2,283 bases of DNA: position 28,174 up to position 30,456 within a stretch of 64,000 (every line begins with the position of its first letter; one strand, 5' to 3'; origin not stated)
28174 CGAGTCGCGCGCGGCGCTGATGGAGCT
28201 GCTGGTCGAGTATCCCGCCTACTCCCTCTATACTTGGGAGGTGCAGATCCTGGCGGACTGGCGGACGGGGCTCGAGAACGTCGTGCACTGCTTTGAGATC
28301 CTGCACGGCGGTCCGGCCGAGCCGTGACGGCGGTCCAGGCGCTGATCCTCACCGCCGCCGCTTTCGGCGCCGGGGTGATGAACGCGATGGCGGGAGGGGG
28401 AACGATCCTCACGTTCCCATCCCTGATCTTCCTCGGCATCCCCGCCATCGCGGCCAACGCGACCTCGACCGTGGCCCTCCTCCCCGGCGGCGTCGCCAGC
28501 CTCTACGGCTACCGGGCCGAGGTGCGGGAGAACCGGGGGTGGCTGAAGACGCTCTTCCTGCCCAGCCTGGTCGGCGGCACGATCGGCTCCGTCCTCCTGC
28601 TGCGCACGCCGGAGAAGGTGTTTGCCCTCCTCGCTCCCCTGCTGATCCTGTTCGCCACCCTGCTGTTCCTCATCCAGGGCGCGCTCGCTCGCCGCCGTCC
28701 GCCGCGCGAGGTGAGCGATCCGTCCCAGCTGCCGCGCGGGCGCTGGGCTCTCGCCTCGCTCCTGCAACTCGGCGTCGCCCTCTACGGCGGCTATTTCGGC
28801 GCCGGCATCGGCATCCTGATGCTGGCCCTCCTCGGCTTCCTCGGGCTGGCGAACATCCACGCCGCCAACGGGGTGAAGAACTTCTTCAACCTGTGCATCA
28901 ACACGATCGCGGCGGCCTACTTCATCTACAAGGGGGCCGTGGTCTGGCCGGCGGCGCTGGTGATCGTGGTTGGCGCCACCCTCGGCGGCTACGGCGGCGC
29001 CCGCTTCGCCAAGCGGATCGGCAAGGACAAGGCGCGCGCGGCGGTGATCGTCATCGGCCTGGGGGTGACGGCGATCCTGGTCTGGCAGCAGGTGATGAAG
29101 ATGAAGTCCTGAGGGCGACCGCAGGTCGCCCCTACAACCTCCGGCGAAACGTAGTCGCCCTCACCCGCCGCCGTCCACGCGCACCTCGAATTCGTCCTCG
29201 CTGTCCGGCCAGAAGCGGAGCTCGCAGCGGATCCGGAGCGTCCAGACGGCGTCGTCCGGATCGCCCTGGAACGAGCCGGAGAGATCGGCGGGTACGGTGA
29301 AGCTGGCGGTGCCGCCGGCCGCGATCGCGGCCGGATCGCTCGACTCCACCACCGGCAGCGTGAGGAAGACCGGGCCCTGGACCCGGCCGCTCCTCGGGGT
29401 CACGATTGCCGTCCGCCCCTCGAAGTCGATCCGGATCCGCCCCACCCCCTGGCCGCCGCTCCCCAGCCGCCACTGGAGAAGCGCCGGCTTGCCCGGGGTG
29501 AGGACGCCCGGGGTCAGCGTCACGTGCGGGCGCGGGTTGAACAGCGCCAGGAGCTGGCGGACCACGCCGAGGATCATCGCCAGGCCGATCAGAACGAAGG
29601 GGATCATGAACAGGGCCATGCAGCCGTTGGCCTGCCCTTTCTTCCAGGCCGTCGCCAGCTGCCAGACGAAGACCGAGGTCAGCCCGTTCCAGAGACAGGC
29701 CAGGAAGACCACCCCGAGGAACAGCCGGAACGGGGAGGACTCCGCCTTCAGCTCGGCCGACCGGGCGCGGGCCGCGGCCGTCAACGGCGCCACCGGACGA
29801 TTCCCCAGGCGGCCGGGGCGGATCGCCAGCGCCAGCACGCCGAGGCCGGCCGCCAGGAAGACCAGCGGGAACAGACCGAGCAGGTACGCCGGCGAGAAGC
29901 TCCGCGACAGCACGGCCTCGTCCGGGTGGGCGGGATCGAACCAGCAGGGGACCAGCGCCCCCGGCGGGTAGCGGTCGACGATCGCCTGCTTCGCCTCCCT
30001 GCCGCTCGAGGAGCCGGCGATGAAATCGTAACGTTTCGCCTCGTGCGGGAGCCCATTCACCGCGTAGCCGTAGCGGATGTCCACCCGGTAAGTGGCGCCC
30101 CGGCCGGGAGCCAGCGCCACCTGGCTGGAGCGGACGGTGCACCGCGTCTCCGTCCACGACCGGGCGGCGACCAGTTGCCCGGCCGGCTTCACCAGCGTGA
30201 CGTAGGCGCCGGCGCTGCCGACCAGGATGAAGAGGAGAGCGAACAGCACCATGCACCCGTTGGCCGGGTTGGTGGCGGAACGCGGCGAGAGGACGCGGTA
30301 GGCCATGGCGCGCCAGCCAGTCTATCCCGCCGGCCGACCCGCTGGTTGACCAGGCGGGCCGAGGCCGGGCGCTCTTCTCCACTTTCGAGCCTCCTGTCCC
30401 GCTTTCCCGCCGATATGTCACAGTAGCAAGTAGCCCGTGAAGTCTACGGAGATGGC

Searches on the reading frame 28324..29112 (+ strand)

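Call 9: search_protein_families(library=pfam, proteins=[window:28324-29112:+], max_evalue=0.001)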
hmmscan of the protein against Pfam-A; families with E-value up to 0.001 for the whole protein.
window:28324-29112:+ (262 aa): 1 family
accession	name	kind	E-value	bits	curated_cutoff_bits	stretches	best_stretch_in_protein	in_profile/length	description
PF01925.25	TauE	-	1.3e-40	140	32.6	1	10-249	2-234/237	Sulfite exporter TauE/SafE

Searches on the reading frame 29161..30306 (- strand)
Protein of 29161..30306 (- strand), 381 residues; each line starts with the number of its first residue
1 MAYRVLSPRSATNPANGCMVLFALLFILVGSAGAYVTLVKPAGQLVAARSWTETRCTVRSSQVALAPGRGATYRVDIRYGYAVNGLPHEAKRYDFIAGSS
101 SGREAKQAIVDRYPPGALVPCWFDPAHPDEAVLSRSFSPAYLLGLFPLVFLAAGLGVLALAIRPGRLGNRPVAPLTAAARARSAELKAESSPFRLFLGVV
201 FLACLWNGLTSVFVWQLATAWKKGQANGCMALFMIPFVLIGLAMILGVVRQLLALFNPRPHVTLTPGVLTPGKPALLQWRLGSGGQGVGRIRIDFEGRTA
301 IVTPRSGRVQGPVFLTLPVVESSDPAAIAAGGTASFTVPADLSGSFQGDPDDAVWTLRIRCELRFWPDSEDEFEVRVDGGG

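Call 9: search_protein_families(library=pfam, proteins=[window:29161-30306:-], max_evalue=0.001)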
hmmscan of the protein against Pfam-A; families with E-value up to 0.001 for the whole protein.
window:29161-30306:- (381 aa): 1 family
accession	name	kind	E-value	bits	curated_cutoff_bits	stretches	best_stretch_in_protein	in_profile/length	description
PF12158.14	DUF3592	-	1.5e-13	51.6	25.3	1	55-137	2-83/84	Domain of unknown function (DUF3592)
